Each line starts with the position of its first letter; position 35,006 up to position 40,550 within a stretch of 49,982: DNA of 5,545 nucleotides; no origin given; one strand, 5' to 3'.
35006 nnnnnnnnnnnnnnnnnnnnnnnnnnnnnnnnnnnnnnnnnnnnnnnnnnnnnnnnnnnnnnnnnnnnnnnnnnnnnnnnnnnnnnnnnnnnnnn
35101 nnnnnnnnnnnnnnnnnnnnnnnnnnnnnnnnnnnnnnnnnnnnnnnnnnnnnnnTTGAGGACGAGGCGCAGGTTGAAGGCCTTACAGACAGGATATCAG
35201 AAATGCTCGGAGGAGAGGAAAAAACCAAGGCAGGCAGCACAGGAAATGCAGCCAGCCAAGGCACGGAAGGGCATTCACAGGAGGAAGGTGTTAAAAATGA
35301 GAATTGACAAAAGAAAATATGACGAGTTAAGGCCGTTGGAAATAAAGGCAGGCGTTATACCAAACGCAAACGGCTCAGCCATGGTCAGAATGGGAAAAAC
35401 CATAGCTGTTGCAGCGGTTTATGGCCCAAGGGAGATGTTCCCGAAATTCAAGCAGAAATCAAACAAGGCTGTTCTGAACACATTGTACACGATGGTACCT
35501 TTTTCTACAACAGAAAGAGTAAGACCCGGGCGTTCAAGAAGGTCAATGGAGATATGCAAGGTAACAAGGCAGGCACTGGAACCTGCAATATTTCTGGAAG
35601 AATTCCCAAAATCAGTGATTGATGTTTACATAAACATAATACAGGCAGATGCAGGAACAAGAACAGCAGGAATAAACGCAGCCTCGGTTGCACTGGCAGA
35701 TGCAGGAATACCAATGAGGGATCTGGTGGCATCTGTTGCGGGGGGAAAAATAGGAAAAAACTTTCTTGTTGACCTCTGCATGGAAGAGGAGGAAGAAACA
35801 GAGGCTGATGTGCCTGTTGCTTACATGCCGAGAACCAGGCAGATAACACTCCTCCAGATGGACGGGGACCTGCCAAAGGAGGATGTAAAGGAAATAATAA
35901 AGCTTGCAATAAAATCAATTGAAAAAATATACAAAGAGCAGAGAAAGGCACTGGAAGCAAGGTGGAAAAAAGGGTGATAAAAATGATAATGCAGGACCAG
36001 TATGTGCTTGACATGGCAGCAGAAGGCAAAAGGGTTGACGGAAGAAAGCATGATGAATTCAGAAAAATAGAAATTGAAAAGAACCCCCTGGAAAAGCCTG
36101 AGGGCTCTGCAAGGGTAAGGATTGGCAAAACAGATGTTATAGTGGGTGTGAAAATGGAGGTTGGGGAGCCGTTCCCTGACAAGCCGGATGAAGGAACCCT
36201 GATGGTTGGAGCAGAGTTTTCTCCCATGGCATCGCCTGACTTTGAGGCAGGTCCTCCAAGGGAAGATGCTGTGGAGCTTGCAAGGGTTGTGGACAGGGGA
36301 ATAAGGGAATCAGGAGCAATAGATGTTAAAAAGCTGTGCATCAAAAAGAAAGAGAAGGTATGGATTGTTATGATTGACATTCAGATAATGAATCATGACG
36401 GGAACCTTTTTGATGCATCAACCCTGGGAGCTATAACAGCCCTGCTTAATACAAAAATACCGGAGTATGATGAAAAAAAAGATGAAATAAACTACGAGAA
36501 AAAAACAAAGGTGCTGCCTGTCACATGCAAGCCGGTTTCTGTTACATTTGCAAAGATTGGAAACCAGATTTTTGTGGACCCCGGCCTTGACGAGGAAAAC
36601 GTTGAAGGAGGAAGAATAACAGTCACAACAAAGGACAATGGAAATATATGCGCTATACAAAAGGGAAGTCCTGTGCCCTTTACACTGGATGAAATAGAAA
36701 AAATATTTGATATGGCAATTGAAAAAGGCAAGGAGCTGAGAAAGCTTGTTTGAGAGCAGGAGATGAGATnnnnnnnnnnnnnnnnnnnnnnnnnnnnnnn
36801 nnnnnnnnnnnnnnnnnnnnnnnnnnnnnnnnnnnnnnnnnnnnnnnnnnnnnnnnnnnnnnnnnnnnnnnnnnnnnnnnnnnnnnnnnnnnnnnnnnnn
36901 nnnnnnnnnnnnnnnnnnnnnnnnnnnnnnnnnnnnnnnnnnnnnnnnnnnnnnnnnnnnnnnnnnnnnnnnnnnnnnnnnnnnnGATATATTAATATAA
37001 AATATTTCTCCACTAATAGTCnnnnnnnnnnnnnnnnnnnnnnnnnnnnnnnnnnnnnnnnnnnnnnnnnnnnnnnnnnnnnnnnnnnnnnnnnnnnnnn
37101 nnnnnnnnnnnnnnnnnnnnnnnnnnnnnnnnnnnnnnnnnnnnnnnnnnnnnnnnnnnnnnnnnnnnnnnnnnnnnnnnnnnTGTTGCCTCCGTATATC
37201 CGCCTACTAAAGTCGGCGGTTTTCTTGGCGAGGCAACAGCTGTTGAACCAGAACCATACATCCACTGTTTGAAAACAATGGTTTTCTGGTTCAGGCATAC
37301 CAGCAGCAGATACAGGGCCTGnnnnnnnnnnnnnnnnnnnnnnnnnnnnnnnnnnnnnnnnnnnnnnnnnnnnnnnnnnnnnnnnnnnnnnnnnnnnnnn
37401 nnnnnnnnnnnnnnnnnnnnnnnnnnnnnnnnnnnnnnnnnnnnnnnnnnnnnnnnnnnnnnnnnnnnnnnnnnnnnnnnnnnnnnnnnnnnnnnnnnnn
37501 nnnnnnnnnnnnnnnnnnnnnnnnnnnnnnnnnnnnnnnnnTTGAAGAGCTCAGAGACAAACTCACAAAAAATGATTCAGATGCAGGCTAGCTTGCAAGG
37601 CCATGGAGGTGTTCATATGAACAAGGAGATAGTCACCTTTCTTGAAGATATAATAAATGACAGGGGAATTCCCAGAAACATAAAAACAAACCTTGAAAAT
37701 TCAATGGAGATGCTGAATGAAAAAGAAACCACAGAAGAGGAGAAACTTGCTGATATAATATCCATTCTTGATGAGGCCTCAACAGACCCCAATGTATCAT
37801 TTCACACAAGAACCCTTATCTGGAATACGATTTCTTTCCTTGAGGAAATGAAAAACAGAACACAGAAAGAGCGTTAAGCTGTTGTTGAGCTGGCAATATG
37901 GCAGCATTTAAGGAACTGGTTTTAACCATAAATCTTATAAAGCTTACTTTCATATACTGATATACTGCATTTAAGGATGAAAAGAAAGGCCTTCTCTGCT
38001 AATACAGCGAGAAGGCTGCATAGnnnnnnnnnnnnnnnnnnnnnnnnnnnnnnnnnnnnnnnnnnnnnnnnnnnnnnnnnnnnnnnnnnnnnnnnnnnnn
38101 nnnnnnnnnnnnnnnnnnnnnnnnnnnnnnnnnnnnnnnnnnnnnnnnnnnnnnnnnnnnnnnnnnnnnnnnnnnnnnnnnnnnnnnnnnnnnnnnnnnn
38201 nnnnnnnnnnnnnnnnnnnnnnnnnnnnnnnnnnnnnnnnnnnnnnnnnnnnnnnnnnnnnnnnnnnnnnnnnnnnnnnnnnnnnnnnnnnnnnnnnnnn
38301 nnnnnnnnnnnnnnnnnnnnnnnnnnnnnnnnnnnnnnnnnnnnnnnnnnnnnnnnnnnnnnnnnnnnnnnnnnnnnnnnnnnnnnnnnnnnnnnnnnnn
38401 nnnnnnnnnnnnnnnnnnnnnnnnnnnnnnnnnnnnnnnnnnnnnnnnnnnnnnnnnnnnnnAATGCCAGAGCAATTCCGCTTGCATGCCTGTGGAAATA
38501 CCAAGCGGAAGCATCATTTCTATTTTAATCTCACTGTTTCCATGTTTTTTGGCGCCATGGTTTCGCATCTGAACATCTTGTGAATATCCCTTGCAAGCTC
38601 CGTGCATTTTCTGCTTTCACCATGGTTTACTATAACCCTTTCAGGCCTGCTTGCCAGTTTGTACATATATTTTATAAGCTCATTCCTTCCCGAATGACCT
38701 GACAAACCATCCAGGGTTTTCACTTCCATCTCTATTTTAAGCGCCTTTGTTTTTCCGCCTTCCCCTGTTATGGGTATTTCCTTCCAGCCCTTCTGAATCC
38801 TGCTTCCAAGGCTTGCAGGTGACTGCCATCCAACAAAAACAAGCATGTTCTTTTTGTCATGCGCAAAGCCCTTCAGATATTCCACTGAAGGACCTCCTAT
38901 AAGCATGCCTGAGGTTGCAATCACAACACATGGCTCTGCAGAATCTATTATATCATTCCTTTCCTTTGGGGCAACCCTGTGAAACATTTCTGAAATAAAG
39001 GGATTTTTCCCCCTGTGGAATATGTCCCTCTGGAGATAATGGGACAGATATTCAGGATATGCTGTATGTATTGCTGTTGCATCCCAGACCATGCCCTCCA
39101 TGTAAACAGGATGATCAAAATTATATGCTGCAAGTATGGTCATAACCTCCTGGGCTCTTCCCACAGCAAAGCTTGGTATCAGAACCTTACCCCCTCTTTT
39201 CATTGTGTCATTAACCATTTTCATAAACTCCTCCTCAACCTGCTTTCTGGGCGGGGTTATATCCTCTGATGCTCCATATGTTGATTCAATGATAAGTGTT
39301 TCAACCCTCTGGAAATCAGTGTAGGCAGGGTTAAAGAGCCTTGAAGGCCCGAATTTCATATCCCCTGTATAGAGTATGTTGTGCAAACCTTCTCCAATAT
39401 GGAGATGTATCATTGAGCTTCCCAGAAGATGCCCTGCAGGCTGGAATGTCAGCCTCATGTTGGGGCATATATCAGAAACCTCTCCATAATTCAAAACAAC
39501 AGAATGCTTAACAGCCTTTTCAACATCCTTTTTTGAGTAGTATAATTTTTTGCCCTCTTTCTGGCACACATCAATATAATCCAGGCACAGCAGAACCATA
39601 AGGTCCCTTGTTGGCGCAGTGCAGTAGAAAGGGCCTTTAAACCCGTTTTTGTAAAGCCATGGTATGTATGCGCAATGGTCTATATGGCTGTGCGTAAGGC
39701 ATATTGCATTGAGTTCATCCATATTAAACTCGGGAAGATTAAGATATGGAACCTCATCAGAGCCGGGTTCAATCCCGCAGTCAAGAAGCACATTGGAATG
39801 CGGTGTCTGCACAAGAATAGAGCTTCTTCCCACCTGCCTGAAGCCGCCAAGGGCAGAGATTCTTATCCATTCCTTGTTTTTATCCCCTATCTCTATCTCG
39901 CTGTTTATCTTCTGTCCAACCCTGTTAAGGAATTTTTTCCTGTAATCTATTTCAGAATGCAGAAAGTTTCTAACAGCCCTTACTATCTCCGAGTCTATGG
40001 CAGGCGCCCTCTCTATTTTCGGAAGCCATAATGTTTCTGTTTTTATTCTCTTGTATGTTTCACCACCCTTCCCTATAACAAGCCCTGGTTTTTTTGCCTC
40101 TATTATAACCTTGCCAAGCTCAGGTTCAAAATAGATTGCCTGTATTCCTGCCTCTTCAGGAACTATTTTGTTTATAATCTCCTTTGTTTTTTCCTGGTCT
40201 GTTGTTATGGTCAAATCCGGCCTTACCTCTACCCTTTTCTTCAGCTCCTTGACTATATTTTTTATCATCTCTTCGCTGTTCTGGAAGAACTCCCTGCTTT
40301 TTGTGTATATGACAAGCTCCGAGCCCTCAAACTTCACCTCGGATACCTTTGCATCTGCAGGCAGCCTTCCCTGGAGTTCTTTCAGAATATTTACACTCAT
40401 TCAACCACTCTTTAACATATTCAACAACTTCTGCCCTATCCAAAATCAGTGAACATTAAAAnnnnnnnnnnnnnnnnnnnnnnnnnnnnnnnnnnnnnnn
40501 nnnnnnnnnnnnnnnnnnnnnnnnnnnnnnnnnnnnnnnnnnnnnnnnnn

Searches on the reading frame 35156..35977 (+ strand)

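Call 21: search_protein_families(library=pfam, proteins=[window:35156-35977:+])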
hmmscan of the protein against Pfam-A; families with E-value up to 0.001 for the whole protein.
window:35156-35977:+ (273 aa): 2 families
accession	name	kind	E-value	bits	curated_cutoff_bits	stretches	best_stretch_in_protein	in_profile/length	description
PF01138.27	RNase_PH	-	1.9e-35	122.5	25.5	1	57-186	1-130/130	3' exoribonuclease family, domain 1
PF03725.20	RNase_PH_C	-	3.6e-11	43.3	20.8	1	189-253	1-66/67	3' exoribonuclease family, domain 2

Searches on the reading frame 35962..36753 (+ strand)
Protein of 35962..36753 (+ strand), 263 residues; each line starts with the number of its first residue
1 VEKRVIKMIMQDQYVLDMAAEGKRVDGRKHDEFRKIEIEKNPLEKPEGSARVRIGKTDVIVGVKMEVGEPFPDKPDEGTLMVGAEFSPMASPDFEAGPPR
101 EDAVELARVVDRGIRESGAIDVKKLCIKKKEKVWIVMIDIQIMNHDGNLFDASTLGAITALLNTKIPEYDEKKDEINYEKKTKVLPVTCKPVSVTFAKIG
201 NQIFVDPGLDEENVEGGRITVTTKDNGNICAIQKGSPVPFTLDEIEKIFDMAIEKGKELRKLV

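Call 21: search_protein_families(library=pfam, proteins=[window:35962-36753:+])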
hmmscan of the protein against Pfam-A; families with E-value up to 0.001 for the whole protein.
window:35962-36753:+ (263 aa): 2 families
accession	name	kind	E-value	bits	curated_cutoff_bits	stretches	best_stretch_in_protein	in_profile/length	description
PF01138.27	RNase_PH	-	4.2e-33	115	25.5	1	32-167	1-130/130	3' exoribonuclease family, domain 1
PF03725.20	RNase_PH_C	-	1.7e-15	57.2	20.8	1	191-254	3-66/67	3' exoribonuclease family, domain 2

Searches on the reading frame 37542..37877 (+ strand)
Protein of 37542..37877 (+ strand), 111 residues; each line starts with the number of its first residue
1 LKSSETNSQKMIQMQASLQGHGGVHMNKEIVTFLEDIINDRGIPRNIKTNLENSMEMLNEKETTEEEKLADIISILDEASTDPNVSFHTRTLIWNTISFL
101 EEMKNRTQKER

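Call 21: search_protein_families(library=pfam, proteins=[window:37542-37877:+])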
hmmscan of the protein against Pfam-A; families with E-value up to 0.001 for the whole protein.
window:37542-37877:+ (111 aa): 1 family
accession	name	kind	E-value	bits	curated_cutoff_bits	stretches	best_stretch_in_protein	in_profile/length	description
PF03685.18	UPF0147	-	1.1e-22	80.3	23.6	1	28-102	6-80/81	Uncharacterised protein family (UPF0147)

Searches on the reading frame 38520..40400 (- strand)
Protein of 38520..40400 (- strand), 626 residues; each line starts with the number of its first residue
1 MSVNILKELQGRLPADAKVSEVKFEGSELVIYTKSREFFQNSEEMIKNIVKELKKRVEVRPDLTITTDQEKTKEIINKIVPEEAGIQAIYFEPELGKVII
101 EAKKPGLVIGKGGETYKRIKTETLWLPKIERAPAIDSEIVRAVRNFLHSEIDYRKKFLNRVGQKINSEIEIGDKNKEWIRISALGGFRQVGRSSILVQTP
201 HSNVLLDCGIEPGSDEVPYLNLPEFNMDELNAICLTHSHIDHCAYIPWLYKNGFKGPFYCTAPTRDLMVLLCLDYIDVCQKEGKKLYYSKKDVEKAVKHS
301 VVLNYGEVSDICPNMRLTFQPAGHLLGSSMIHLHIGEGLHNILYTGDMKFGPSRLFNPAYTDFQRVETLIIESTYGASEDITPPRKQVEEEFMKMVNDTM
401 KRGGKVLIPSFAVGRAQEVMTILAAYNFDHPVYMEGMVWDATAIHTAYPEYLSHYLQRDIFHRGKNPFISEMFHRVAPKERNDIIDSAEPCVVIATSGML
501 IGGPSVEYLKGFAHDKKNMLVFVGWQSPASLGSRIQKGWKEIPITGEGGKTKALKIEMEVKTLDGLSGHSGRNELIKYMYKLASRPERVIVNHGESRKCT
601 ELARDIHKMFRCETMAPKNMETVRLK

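Call 7: search_protein_families(library=pfam, proteins=[window:38520-40400:-])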
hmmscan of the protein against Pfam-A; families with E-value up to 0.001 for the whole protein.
window:38520-40400:- (626 aa): 7 families
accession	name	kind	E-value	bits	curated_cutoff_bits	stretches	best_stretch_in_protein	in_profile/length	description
PF10996.14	Beta-Casp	-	1.7e-23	83.9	27.7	1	416-535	1-120/120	Beta-Casp domain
PF17214.9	KH_TffA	-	8.9e-21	74.1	22.6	1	4-64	6-66/68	Transcription termination factor FttA, KH domain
PF07521.17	RMMBL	-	1.2e-13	51.3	21.6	1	555-611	3-57/63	Zn-dependent metallo-hydrolase RNA specificity domain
PF00753.33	Lactamase_B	-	8.9e-12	45.8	22.7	1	191-260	5-74/196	Metallo-beta-lactamase superfamily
PF16661.11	Lactamase_B_6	-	3.1e-09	36.9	27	1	200-347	5-161/193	Metallo-beta-lactamase superfamily domain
PF12706.13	Lactamase_B_2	-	6.9e-08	32.8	27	1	203-374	2-165/200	Beta-lactamase superfamily domain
PF07650.23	KH_2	-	0.00043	20.5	22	1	74-122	4-53/78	KH domain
